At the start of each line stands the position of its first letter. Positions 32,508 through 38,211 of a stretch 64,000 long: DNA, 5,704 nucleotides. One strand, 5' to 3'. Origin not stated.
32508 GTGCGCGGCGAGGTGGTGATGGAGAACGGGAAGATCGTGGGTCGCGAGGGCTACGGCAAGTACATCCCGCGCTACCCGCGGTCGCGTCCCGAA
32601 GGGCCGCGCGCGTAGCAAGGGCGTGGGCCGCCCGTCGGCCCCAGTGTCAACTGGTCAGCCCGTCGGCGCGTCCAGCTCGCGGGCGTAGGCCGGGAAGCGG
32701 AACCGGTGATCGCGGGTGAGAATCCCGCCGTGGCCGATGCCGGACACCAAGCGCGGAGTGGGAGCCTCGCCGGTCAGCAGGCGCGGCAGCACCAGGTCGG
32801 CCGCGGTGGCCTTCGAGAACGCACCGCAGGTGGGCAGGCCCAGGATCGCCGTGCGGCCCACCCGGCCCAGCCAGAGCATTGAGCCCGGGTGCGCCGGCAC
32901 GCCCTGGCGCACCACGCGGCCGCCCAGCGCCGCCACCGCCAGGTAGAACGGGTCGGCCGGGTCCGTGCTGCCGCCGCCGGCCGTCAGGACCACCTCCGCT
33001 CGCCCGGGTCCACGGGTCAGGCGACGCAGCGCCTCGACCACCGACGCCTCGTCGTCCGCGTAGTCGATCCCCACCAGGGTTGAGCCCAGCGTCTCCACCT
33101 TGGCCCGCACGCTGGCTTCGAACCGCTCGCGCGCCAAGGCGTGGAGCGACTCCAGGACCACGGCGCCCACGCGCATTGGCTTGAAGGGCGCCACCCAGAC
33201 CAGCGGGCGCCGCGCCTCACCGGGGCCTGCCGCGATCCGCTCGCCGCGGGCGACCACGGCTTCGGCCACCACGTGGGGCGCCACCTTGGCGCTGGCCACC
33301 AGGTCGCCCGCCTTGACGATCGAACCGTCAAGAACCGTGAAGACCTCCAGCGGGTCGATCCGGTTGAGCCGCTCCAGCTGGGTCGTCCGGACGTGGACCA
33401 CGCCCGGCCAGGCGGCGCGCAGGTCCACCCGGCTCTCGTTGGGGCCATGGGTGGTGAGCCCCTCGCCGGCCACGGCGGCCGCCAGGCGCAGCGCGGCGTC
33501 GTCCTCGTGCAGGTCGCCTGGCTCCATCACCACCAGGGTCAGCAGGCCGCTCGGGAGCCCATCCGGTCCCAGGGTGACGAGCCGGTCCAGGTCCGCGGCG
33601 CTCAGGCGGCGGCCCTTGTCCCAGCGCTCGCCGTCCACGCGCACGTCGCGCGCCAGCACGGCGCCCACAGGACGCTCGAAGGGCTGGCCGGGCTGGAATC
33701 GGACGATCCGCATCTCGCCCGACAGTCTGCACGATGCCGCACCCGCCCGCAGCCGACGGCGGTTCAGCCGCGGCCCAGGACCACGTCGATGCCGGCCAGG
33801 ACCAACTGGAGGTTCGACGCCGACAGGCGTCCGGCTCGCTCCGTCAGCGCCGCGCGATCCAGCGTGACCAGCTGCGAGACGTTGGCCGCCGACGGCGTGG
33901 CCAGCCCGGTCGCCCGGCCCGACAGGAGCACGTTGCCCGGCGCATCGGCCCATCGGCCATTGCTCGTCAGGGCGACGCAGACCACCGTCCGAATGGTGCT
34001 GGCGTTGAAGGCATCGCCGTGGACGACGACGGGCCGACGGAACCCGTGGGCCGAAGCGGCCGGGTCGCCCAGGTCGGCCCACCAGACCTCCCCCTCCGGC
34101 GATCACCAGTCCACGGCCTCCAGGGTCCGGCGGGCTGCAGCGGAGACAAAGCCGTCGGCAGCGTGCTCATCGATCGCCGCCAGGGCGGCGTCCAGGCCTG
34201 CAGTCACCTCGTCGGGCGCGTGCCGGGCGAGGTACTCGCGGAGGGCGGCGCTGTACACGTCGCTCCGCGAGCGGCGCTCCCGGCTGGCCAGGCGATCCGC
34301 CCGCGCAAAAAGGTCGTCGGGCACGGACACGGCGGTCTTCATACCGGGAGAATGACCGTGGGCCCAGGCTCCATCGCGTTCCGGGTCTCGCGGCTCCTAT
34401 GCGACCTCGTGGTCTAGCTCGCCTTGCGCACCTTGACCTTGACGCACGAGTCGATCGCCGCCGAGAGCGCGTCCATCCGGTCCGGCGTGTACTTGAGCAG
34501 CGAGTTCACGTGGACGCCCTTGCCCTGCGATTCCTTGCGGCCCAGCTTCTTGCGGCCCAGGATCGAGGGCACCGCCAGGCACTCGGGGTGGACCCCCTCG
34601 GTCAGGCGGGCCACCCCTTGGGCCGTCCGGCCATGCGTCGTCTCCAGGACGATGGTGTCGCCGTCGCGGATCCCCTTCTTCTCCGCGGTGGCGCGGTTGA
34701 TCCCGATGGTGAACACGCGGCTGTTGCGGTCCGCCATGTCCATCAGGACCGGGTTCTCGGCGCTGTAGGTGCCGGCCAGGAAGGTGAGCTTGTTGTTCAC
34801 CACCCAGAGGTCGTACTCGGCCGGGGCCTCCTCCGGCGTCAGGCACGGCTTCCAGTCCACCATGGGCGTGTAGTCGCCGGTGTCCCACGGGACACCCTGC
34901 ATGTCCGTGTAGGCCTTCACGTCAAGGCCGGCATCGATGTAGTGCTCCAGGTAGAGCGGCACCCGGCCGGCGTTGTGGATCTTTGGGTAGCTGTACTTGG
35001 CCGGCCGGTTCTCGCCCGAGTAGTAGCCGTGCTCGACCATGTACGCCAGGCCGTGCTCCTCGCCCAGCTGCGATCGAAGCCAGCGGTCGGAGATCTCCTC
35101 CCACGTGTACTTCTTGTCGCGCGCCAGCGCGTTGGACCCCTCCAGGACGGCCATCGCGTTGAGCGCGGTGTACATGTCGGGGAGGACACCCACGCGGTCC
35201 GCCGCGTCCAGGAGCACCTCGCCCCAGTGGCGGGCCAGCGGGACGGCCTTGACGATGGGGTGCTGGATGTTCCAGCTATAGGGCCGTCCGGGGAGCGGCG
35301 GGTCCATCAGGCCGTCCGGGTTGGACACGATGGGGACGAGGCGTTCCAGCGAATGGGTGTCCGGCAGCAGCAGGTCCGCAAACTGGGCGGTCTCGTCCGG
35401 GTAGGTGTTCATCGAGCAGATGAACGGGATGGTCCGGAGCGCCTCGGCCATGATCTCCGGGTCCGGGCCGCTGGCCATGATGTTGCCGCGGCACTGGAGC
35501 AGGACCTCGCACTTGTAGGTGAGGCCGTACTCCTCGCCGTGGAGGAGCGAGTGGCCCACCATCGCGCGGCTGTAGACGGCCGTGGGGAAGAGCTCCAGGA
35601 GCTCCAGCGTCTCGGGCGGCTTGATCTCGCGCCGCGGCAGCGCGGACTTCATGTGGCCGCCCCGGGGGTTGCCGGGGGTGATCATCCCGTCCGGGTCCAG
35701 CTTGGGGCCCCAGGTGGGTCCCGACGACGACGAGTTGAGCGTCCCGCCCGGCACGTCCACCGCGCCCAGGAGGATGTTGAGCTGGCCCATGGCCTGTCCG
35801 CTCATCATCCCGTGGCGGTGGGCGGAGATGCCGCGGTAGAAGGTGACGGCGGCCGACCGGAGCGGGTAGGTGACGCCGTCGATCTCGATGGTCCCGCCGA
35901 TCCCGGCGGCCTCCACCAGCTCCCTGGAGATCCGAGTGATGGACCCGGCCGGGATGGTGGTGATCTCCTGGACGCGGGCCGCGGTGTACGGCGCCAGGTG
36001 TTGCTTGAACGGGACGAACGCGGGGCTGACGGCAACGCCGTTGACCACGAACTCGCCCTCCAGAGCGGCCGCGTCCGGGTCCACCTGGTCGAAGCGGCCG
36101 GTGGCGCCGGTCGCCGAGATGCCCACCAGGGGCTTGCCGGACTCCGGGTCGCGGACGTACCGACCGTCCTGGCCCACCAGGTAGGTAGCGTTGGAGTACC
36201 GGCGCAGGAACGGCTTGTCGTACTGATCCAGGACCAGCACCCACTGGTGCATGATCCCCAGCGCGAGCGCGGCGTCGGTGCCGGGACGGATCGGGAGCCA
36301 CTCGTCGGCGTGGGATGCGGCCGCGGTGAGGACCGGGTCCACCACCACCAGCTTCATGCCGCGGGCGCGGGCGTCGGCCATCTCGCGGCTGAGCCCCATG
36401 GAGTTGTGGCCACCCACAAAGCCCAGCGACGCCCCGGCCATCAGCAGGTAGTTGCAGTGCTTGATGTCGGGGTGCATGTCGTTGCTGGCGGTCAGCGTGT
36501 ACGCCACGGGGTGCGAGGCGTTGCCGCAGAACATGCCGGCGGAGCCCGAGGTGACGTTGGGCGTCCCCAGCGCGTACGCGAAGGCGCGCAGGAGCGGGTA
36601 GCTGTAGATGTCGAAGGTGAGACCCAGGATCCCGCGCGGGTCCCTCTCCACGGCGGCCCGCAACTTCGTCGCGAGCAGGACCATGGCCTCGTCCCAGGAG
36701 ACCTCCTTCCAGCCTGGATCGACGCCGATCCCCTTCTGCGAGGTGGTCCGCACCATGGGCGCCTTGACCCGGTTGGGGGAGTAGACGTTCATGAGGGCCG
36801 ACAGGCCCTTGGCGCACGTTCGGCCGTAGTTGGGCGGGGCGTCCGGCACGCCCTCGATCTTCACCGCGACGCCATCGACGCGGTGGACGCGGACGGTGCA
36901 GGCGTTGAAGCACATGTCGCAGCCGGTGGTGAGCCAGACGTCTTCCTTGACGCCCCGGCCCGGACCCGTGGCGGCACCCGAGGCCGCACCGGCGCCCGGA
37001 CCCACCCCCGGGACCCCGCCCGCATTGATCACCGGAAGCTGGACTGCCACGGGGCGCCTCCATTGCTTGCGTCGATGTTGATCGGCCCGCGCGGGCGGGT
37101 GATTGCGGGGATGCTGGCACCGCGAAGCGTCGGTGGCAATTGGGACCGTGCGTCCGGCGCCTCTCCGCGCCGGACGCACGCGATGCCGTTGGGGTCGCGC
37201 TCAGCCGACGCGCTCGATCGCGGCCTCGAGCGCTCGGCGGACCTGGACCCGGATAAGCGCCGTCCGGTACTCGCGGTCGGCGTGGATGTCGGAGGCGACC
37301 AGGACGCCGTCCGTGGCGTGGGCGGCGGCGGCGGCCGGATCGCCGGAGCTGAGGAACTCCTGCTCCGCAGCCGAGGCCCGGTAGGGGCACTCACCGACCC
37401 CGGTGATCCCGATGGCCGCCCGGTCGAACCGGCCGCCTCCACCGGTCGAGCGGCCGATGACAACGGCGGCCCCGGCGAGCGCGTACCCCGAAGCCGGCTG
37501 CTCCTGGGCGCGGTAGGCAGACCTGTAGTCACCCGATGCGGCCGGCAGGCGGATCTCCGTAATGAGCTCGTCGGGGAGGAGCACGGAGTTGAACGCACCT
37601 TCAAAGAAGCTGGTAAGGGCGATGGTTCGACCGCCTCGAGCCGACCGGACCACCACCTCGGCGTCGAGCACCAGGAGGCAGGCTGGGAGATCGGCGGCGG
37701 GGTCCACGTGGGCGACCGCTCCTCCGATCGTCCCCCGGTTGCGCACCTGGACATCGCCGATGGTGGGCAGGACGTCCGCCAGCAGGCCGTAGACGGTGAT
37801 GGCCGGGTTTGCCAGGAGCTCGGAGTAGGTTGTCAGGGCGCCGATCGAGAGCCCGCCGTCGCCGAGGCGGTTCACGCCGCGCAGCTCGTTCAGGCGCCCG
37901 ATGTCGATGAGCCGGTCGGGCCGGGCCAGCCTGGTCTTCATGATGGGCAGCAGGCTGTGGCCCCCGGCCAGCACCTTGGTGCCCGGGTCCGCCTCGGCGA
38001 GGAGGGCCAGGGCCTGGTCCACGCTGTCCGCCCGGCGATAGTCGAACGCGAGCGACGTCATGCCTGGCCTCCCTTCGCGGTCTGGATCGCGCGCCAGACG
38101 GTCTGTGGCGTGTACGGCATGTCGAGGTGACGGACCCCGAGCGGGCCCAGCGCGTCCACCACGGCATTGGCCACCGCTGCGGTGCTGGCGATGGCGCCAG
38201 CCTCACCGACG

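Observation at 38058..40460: Mo-hydroxylase large subunit split by a single amber codon, with a GTG two codons later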

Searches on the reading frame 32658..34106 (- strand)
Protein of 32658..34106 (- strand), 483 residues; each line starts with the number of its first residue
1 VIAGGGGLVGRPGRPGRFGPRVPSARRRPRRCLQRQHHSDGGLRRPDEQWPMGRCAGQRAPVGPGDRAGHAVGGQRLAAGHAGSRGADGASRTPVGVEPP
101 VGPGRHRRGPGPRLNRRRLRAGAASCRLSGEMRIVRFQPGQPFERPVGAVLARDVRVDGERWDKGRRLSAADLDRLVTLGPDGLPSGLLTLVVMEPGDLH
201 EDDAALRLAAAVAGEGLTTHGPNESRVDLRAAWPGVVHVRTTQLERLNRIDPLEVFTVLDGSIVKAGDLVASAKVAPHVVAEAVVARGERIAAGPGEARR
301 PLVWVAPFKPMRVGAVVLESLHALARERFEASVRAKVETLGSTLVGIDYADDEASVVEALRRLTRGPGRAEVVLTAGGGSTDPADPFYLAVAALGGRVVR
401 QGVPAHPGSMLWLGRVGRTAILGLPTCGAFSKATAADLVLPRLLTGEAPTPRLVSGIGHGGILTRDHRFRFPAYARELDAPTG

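Call 39: search_protein_families(library=pfam, proteins=[window:32658-34106:-], max_evalue=0.00001)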
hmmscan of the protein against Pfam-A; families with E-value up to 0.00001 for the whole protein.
window:32658-34106:- (483 aa): 1 family
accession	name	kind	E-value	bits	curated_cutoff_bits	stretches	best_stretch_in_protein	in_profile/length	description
PF00994.29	MoCF_biosynth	-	1.5e-07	31.7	26.6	1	330-443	19-142/144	Probable molybdopterin binding domain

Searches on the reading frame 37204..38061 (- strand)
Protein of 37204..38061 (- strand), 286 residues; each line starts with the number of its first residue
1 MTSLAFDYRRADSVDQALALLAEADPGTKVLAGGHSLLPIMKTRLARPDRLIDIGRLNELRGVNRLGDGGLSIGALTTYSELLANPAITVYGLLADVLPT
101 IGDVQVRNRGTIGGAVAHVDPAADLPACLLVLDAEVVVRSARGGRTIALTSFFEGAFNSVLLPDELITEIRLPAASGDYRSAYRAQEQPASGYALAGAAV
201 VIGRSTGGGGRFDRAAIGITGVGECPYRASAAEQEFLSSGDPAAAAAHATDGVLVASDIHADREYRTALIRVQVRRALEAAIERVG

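Call 6: search_protein_families(library=pfam, proteins=[window:37204-38061:-])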
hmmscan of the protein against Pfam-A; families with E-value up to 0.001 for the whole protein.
window:37204-38061:- (286 aa): 2 families
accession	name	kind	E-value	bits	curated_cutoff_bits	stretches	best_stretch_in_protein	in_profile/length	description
PF00941.27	FAD_binding_5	-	2.4e-48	164.6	27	1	5-174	2-169/170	FAD binding domain in molybdopterin dehydrogenase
PF03450.22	CO_deh_flav_C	-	1.6e-07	31.8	25.5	1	182-280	2-101/102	CO dehydrogenase flavoprotein C-terminal domain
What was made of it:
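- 37201..38061 (-): FAD-binding medium subunit (CoxM-like), 286 aa, intact. Its ATG overlaps the large-subunit TGA (ATGA). FAD_binding_5 + CO_deh_flav_C (call 6).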

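Call 7: search_protein_families(library=ncbifam, proteins=[window:37204-38061:-])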
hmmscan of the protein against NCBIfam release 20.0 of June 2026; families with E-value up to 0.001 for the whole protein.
window:37204-38061:- (286 aa): 8 families
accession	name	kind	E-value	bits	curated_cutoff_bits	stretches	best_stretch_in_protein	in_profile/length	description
NF041019.1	glyceraldDH_beta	equivalog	2.3e-71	240.3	350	1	5-280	5-279/280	glyceraldehyde dehydrogenase subunit beta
NF043083.1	XdhB_XDHase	equivalog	9.5e-37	126.7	310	1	7-284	6-286/289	xanthine dehydrogenase subunit XdhB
NF007427.0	PRK09971.1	equivalog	9.6e-34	116.9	287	1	7-285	6-287/292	xanthine dehydrogenase FAD-binding subunit XdhB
TIGR02963.1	xanthine_xdhA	equivalog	2.4e-26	92.4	467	1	16-276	202-463/468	xanthine dehydrogenase small subunit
TIGR03195.1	4hydrxCoA_B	equivalog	2e-21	76.4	404.55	2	6-116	5-114/321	4-hydroxybenzoyl-CoA reductase subunit beta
TIGR03199.1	pucC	equivalog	7.7e-17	61.4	306.05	1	13-238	3-222/264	xanthine dehydrogenase subunit C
TIGR03312.1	Se_sel_red_FAD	hypoth_equivalog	2.4e-10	40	241.5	1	8-238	4-210/257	molybdopterin-dependent oxidoreductase FAD-binding subunit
TIGR02969.1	mam_aldehyde_ox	subfamily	6.8e-06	23.8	1912.3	1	81-231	320-471/1330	aldehyde oxidase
